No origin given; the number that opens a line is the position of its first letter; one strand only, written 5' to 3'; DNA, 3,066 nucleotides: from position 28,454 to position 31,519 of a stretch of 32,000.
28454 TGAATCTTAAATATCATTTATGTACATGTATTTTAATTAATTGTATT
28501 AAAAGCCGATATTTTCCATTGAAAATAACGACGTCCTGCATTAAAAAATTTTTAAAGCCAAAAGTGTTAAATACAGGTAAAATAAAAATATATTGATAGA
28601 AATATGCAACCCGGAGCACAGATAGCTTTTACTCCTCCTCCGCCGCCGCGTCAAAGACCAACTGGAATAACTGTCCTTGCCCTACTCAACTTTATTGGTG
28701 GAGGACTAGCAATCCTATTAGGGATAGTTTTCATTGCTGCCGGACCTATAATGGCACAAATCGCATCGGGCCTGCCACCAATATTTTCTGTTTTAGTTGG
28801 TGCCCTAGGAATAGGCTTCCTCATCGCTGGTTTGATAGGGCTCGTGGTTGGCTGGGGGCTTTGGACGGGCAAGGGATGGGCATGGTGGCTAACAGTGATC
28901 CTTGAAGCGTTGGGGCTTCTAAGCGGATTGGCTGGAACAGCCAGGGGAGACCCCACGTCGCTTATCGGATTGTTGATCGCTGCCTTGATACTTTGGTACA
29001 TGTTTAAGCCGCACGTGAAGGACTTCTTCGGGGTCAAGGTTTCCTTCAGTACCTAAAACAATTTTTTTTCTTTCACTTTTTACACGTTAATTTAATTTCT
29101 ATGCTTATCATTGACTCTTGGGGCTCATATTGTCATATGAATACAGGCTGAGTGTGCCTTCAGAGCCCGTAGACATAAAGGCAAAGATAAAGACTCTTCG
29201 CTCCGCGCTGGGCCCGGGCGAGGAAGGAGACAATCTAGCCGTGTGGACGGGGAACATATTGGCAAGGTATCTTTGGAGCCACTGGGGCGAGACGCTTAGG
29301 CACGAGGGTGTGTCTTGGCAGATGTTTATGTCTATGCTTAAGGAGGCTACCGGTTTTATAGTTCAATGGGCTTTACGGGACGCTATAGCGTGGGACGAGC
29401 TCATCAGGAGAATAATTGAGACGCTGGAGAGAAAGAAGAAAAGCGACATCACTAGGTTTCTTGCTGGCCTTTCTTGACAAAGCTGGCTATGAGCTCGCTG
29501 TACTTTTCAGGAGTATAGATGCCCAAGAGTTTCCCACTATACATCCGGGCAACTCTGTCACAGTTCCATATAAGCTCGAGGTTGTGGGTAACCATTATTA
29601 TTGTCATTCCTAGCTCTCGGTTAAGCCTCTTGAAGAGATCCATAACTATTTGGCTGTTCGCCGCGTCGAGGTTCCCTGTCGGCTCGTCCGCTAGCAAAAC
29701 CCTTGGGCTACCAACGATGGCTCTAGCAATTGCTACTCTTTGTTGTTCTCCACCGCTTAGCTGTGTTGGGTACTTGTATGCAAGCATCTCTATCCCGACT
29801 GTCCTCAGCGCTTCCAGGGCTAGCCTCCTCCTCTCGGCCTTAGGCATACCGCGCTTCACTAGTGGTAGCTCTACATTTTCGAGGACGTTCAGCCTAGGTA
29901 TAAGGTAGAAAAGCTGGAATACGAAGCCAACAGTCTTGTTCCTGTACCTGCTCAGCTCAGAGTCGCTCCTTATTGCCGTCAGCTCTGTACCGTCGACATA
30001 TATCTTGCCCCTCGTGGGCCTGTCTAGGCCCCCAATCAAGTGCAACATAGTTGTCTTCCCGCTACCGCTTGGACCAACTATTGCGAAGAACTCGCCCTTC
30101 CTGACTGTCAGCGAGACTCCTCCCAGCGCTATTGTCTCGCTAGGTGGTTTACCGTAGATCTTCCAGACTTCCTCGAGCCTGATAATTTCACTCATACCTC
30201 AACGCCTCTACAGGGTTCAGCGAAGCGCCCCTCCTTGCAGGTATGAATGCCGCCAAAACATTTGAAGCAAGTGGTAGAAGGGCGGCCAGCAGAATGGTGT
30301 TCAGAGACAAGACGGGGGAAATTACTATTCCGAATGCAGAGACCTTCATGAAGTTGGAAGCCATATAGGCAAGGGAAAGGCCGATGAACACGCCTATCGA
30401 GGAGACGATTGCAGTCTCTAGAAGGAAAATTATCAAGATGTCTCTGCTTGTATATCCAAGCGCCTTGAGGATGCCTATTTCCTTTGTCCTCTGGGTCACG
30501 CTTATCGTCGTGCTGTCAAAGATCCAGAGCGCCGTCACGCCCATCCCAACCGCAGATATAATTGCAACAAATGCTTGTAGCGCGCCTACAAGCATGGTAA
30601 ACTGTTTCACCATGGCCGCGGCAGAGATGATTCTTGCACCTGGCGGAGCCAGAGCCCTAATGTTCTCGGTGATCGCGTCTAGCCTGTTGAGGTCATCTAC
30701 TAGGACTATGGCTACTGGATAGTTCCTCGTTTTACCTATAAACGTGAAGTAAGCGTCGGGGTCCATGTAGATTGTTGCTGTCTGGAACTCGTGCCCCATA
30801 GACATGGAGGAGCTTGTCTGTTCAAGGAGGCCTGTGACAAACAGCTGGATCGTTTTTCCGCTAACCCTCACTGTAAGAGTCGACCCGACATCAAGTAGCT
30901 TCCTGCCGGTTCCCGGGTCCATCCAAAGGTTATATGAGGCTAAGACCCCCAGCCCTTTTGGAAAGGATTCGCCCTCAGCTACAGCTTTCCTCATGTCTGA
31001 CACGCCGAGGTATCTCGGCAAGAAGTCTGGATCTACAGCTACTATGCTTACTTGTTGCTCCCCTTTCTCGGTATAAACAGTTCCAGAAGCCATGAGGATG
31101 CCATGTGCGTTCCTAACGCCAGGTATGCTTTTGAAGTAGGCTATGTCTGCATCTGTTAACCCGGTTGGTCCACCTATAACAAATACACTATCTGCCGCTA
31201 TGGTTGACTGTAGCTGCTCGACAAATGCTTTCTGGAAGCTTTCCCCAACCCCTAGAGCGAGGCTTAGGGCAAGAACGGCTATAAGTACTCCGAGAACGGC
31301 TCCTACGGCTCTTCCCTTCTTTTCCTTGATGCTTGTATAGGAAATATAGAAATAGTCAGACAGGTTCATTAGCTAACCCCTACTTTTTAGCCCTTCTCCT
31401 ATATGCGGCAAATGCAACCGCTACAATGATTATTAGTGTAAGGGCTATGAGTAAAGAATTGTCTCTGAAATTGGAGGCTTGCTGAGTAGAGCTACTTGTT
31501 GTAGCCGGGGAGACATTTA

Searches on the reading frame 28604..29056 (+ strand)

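Call 8: search_protein_families(library=pfam, proteins=[window:28604-29056:+], max_evalue=0.001)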
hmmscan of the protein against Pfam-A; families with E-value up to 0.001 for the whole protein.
window:28604-29056:+ (150 aa): 1 family
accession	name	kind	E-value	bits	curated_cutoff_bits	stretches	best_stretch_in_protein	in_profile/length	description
PF23636.1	DUF7144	-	8.9e-06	26.3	27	1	23-134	3-111/115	Domain of unknown function (DUF7144)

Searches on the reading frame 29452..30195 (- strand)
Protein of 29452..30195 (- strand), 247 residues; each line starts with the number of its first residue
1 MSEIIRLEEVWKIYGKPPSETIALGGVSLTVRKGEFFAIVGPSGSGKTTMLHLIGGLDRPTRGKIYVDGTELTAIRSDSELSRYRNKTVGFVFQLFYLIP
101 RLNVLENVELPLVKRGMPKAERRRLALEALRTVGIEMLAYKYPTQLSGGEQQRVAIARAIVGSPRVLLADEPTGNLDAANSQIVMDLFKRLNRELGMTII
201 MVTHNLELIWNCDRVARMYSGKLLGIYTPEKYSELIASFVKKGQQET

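Call 8: search_protein_families(library=pfam, proteins=[window:29452-30195:-], max_evalue=0.001)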
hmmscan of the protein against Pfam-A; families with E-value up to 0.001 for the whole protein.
window:29452-30195:- (247 aa): 3 families
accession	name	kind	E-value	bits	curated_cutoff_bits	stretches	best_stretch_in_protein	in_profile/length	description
PF00005.33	ABC_tran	-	2.5e-34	119.2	25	1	25-173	2-136/137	ABC transporter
PF13304.12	AAA_21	-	5.4e-07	30.4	27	0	95-209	168-303/304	AAA domain, putative AbiEii toxin, Type IV TA system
PF02463.25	SMC_N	-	2e-06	27.9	40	0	144-220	135-213/220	RecF/RecN/SMC N terminal domain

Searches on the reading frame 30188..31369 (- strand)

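Call 8: search_protein_families(library=pfam, proteins=[window:30188-31369:-], max_evalue=0.001)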
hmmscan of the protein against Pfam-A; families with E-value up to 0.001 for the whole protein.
window:30188-31369:- (393 aa): 2 families
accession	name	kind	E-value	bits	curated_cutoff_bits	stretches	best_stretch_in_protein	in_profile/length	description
PF12704.14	MacB_PCD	-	2e-19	71.1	27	1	24-239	4-206/207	MacB-like periplasmic core domain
PF02687.27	FtsX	-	2.1e-17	63.7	25.5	1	270-386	2-120/120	FtsX-like permease C-terminal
